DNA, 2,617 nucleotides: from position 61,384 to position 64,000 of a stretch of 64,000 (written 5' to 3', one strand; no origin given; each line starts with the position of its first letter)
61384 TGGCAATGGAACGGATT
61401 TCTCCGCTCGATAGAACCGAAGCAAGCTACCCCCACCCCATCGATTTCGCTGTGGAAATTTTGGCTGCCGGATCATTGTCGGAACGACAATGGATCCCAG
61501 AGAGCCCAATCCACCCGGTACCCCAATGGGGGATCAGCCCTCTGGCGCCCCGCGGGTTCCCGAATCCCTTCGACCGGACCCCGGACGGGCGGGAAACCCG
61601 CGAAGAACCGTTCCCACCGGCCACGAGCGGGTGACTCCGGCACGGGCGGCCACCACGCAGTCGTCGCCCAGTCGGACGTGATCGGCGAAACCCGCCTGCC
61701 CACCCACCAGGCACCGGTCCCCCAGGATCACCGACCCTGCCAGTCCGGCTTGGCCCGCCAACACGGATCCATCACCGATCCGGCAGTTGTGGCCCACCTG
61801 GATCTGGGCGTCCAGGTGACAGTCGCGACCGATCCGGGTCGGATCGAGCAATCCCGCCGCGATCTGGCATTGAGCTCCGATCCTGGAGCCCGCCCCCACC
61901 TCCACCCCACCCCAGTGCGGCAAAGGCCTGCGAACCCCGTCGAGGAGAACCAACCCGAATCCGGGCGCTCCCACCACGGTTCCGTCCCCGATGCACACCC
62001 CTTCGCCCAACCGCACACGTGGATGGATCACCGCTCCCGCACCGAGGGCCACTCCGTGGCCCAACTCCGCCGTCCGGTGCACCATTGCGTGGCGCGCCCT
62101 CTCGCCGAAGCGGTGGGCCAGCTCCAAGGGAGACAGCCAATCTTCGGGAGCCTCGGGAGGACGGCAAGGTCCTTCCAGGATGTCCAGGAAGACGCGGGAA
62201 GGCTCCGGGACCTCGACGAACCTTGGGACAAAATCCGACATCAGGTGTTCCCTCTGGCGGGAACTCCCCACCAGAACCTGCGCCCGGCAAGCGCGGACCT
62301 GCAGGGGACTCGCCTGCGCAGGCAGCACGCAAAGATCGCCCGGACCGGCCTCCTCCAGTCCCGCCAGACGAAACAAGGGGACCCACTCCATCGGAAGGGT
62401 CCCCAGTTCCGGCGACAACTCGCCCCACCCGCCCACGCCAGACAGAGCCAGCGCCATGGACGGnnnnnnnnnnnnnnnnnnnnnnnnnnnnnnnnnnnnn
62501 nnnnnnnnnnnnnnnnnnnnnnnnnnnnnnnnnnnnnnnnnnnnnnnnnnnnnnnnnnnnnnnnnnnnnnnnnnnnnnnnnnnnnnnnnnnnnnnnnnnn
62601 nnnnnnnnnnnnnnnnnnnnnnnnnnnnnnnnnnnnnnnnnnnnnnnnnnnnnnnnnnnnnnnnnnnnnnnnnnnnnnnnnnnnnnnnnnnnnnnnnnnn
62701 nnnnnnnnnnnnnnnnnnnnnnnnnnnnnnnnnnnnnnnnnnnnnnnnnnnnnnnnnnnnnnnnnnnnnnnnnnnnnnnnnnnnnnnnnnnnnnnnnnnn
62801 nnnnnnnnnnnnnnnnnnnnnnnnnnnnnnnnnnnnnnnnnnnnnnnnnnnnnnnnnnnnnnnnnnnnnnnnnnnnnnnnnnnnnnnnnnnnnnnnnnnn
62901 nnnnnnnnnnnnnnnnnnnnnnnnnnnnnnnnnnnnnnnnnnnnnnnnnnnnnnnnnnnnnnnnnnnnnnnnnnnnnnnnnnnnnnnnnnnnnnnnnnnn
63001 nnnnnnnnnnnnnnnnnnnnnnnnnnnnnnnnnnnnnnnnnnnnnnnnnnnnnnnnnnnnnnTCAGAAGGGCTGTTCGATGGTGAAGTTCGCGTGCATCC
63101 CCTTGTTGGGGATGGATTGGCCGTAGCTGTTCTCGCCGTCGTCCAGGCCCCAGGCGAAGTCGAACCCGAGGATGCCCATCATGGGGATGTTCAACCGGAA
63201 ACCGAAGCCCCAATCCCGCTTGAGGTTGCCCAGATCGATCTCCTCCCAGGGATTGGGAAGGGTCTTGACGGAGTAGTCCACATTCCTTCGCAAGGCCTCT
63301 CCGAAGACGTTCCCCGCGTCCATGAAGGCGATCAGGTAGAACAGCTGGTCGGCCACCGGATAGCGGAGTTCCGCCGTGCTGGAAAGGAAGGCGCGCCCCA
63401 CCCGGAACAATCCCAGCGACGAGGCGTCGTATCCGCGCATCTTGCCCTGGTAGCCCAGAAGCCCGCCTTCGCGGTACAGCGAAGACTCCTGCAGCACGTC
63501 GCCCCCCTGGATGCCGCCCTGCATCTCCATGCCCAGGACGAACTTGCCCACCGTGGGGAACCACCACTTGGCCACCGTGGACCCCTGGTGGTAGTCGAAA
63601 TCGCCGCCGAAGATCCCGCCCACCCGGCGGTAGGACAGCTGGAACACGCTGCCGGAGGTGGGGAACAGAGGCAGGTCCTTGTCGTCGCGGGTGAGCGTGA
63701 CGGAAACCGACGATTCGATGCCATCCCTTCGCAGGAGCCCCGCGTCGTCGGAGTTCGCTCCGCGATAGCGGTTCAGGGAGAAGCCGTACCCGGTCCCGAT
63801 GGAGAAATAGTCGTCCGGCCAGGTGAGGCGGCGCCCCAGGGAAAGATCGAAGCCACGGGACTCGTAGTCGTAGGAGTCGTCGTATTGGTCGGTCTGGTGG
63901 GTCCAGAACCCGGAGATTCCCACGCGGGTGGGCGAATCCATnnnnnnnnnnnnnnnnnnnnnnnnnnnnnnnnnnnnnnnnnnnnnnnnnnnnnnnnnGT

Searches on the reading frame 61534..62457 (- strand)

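Call 37: search_protein_families(library=pfam, proteins=[window:61534-62457:-], max_evalue=0.0001)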
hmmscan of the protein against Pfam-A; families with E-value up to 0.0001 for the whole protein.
window:61534-62457:- (307 aa): 3 families
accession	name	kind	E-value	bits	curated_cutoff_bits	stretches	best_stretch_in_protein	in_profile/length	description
PF00132.30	Hexapep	-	3.2e-24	84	27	3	207-241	2-36/36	Bacterial transferase hexapeptide (six repeats)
PF14602.12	Hexapep_2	-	8.1e-10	38.7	27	1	243-271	2-28/34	Hexapeptide repeat of succinyl-transferase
PF25084.1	LbH_EIF2B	-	9.3e-08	32.5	54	0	187-275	12-93/105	EIF2B subunit epsilon LbH domain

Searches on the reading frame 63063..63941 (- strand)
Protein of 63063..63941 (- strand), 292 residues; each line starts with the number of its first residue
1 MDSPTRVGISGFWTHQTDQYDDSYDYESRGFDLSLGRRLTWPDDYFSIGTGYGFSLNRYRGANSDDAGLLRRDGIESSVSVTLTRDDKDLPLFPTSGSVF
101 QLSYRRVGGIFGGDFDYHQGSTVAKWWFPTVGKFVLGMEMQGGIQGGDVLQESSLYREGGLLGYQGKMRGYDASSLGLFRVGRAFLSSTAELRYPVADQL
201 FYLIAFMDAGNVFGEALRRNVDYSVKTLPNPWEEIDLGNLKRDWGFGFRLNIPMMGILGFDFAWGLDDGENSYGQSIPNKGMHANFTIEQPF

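Call 37: search_protein_families(library=pfam, proteins=[window:63063-63941:-], max_evalue=0.0001)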
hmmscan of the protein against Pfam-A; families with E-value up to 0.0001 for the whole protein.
window:63063-63941:- (292 aa): 1 family
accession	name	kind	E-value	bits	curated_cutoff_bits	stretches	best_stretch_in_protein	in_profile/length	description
PF01103.29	Omp85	-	3.4e-30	106.1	24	1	3-271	34-311/325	Omp85 superfamily domain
